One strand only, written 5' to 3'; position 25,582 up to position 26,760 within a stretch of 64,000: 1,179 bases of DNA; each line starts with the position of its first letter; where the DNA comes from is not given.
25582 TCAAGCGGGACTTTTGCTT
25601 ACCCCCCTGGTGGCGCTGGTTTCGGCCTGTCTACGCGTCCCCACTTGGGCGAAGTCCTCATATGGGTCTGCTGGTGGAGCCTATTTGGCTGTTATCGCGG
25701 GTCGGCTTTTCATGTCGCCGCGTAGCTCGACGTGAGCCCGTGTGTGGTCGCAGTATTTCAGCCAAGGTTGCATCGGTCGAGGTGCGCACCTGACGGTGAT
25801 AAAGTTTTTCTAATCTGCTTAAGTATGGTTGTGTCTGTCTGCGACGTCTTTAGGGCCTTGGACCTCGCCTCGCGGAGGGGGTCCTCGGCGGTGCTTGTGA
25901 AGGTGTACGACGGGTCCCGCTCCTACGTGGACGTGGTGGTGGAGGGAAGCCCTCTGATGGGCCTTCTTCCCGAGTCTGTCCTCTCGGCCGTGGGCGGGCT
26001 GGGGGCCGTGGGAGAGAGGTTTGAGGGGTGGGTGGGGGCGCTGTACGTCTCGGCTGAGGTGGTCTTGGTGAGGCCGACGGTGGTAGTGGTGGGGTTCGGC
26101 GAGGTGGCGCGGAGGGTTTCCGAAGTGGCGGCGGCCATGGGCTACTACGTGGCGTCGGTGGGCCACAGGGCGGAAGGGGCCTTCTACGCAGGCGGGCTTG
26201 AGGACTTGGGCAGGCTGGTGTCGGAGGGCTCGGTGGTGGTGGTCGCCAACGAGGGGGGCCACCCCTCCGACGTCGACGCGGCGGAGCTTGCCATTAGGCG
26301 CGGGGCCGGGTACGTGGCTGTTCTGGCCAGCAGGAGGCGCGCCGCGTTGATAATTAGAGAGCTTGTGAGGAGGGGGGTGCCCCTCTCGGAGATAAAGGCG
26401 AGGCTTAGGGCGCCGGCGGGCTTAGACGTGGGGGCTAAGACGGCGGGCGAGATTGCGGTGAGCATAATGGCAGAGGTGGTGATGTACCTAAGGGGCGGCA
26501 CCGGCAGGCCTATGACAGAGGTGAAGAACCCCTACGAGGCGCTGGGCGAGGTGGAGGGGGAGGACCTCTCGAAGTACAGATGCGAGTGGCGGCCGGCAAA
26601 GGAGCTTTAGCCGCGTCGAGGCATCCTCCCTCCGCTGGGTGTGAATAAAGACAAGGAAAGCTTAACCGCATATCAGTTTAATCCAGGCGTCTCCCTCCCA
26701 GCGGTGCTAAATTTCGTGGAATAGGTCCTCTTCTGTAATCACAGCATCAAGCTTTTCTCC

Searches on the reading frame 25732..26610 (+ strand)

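Call 48: search_protein_families(library=pfam, proteins=[window:25732-26610:+], max_evalue=0.0001)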
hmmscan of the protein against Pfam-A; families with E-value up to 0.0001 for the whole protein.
window:25732-26610:+ (292 aa): 1 family
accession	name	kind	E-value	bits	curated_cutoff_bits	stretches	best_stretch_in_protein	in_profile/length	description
PF13478.12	XdhC_C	-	2.5e-23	83.4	29.7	1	117-249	1-125/125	XdhC Rossmann domain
